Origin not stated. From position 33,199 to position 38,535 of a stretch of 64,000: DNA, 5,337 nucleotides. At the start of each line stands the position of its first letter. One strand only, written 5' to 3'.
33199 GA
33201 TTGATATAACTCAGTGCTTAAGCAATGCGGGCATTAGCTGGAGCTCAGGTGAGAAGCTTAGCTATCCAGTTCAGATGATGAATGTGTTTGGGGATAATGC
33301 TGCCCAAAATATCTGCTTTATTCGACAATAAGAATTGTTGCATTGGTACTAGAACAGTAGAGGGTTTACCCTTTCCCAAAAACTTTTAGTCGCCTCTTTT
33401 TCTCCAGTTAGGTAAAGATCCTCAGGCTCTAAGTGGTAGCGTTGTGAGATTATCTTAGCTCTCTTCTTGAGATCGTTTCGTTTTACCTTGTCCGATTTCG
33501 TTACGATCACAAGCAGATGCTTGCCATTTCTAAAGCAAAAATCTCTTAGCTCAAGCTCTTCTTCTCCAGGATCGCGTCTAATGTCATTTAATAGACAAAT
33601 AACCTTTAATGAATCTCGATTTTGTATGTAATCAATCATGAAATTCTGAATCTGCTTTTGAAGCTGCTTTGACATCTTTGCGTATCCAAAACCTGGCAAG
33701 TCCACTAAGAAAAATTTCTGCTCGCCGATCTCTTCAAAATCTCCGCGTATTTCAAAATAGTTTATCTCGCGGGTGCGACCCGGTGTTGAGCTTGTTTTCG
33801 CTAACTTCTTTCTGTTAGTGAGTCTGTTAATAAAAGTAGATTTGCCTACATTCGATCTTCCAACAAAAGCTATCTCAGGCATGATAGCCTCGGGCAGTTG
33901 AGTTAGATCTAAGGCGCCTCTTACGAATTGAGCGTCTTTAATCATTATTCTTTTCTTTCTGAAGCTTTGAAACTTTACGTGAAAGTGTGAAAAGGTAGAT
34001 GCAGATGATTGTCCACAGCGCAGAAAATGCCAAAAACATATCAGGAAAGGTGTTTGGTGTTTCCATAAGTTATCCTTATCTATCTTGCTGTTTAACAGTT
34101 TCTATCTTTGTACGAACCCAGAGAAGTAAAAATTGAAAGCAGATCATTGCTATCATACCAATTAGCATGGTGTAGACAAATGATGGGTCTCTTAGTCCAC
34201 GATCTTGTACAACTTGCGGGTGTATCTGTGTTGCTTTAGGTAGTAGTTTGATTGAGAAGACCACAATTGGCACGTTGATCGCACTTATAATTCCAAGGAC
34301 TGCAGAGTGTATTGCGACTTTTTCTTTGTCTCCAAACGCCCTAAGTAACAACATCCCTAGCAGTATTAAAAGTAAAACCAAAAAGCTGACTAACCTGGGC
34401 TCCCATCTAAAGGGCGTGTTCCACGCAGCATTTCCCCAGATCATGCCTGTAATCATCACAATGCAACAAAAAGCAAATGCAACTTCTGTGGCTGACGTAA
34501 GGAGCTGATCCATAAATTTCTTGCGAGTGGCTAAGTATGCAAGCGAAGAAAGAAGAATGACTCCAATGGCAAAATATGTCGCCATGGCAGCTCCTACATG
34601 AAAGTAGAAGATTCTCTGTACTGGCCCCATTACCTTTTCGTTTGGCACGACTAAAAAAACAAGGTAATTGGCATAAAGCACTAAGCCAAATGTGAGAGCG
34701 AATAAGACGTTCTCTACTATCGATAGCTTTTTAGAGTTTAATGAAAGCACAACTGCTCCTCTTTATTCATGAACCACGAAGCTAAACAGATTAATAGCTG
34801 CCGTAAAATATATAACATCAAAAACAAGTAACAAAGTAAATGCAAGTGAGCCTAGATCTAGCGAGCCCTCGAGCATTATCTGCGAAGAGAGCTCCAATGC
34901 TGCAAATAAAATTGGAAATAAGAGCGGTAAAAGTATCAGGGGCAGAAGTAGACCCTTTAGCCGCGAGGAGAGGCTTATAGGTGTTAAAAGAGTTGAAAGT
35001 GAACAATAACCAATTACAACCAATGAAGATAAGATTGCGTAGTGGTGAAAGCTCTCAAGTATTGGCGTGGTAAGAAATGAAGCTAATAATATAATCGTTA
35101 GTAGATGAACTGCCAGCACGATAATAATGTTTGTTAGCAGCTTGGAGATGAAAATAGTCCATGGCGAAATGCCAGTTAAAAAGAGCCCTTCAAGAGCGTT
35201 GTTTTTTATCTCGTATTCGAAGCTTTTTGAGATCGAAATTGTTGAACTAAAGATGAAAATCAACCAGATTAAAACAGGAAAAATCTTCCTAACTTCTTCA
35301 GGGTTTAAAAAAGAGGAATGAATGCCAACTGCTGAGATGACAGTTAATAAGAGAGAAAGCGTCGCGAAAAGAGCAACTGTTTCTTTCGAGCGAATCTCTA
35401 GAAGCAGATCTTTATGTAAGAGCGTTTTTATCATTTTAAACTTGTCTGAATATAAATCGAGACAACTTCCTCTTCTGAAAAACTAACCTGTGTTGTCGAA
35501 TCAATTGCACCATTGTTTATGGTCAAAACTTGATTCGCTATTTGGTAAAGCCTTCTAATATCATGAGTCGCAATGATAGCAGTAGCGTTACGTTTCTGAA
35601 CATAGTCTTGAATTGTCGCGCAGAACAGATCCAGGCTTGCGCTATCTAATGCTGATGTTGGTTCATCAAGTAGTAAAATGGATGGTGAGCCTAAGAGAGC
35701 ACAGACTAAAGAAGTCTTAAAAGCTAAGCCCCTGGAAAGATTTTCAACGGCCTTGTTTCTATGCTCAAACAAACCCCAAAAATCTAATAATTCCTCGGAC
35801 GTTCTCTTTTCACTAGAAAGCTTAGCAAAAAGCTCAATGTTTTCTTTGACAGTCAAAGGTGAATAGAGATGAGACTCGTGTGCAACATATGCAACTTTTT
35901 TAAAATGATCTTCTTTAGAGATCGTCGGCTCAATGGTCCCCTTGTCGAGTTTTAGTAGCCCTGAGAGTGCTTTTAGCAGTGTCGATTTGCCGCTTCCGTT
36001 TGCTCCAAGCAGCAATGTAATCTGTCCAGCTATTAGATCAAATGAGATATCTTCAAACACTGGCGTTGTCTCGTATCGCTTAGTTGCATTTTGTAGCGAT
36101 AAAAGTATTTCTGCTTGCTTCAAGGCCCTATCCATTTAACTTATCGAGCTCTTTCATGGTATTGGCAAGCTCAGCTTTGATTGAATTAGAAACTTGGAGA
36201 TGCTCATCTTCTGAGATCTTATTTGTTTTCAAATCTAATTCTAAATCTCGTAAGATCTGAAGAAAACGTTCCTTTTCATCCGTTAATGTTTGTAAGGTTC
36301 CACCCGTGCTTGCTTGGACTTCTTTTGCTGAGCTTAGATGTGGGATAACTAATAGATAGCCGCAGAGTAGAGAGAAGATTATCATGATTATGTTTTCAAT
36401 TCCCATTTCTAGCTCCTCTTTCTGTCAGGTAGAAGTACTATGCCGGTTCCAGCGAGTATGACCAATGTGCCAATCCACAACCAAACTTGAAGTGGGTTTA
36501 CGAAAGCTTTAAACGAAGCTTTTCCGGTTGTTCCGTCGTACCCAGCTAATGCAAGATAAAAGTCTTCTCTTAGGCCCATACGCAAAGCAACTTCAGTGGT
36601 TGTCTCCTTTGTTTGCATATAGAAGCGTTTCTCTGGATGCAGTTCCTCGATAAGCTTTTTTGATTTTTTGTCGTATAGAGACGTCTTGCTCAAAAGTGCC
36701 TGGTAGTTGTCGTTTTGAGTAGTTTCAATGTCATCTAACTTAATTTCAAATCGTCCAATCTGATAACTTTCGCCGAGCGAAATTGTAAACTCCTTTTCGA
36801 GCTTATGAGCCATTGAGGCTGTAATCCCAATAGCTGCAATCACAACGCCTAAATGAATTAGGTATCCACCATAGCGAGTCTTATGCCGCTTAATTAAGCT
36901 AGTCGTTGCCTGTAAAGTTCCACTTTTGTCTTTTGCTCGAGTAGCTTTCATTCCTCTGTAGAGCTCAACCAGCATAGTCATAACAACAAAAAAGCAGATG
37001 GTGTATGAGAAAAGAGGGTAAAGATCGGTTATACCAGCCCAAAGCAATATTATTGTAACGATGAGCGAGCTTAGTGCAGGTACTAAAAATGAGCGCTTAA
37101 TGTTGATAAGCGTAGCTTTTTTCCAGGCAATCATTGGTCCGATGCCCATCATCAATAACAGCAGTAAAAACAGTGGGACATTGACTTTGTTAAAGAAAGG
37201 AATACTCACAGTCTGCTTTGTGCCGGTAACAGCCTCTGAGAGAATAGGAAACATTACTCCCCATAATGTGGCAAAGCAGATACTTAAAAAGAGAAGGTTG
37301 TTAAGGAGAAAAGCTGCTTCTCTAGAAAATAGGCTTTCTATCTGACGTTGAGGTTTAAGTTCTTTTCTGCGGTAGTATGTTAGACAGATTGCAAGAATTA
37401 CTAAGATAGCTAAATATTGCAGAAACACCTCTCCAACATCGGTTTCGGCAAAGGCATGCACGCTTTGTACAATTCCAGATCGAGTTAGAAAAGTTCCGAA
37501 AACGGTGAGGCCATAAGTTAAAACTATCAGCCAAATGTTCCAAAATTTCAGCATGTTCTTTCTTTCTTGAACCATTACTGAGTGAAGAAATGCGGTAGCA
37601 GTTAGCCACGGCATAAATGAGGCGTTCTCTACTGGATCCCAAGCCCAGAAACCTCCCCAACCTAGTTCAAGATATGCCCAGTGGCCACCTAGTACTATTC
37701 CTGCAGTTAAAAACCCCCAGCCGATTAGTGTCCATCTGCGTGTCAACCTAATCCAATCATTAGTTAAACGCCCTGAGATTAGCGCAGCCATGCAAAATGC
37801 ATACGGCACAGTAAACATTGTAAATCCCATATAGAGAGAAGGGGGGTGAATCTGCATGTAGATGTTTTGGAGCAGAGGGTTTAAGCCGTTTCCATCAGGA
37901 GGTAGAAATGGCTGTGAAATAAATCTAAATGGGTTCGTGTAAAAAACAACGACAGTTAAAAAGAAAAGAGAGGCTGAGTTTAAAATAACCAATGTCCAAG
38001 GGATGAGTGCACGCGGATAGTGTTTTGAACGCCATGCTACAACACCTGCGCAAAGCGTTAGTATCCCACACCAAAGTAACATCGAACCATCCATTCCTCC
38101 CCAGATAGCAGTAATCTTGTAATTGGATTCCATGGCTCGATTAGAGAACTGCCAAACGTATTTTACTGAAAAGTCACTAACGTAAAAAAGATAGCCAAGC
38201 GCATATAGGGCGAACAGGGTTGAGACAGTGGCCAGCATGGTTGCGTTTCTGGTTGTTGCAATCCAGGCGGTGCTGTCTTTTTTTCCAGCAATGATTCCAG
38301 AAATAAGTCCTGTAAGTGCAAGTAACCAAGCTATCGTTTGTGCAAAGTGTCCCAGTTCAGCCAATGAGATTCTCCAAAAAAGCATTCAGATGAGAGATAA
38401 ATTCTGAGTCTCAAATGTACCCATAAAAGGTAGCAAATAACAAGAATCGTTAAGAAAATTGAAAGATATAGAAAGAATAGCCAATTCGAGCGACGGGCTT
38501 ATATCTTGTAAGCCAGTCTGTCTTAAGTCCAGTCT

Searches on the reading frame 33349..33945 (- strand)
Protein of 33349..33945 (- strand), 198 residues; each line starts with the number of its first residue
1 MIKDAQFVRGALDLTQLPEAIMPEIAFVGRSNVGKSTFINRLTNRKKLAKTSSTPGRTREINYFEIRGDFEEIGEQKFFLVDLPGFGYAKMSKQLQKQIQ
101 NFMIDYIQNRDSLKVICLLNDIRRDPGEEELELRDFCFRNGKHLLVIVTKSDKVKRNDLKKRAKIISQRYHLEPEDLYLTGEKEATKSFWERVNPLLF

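Call 73: search_protein_families(library=pfam, proteins=[window:33349-33945:-], max_evalue=0.000001)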
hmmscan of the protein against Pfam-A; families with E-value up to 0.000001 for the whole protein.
window:33349-33945:- (198 aa): 2 families
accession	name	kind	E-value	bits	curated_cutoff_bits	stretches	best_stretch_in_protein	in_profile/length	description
PF01926.29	MMR_HSR1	-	1.2e-21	77.4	21.9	1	24-150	1-113/113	50S ribosome-binding GTPase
PF02421.24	FeoB_N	-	8.1e-08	32.4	27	1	24-163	2-127/156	Ferrous iron transport protein B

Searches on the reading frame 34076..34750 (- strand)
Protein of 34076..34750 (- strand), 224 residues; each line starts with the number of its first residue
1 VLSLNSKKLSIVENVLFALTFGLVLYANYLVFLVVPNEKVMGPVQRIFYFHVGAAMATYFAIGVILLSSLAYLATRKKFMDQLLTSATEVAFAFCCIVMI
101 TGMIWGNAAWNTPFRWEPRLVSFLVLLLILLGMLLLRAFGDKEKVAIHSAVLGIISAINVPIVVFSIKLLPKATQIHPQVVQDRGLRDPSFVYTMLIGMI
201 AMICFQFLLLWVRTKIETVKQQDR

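Call 73: search_protein_families(library=pfam, proteins=[window:34076-34750:-], max_evalue=0.000001)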
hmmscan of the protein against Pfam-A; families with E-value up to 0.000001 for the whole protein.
window:34076-34750:- (224 aa): 1 family
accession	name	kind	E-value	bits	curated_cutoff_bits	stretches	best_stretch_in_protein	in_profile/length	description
PF01578.25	Cytochrom_C_asm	-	3.3e-21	76.3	29.9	1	8-171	30-208/212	Cytochrome C assembly protein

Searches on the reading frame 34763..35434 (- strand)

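Call 73: search_protein_families(library=pfam, proteins=[window:34763-35434:-], max_evalue=0.000001)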
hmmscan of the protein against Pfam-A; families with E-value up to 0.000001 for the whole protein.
window:34763-35434:- (223 aa): 1 family
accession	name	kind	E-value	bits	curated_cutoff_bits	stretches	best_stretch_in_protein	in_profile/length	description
PF03379.19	CcmB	-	2.2e-12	47.3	24.9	1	3-208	2-200/215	CcmB protein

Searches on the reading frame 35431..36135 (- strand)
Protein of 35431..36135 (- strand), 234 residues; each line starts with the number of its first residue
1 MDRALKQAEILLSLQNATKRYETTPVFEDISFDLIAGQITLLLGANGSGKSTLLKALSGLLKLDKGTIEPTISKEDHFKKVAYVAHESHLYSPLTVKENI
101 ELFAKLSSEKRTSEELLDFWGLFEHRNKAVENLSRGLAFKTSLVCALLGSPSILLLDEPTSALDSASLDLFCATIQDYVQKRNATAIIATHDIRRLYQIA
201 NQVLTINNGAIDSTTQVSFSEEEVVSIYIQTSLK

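Call 73: search_protein_families(library=pfam, proteins=[window:35431-36135:-], max_evalue=0.000001)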
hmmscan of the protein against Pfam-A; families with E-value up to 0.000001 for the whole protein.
window:35431-36135:- (234 aa): 4 families
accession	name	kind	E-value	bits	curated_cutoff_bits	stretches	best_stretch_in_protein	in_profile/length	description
PF00005.33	ABC_tran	-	1.6e-26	94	25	1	28-161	2-137/137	ABC transporter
PF13304.12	AAA_21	-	2.8e-10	41.2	27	0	39-62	1-24/304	AAA domain, putative AbiEii toxin, Type IV TA system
PF13476.12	AAA_23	-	1.9e-07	32.4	27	1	27-111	10-86/201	AAA domain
PF02463.25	SMC_N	-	2.9e-07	30.6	40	0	36-204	23-209/220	RecF/RecN/SMC N terminal domain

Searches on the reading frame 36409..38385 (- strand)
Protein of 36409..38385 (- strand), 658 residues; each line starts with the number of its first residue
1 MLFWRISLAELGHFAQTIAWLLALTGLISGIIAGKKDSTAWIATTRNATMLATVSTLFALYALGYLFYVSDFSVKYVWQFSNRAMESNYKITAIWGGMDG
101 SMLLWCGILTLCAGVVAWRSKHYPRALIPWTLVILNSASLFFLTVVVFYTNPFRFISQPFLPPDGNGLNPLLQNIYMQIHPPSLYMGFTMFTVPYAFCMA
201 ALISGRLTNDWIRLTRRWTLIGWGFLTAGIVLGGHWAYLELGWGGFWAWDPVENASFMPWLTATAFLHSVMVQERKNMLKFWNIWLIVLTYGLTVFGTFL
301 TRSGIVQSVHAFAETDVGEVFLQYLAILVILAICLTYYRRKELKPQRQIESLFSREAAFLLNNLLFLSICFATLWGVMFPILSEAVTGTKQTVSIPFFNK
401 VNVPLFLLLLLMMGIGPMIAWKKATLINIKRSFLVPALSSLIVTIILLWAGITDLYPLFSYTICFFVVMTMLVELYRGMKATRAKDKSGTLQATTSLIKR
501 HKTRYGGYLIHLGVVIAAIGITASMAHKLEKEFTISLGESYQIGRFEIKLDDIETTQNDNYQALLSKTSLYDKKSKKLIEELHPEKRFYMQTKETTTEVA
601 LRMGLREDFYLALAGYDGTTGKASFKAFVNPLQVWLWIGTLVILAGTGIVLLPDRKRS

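Call 73: search_protein_families(library=pfam, proteins=[window:36409-38385:-], max_evalue=0.000001)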
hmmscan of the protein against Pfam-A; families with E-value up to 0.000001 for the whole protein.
window:36409-38385:- (658 aa): 2 families
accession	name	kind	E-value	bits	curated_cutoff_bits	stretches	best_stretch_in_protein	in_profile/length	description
PF16327.10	CcmF_C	-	1.9e-64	218.4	28.7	1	322-652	1-320/323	Cytochrome c-type biogenesis protein CcmF C-terminal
PF01578.25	Cytochrom_C_asm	-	3.6e-35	122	29.9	1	95-303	1-206/212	Cytochrome C assembly protein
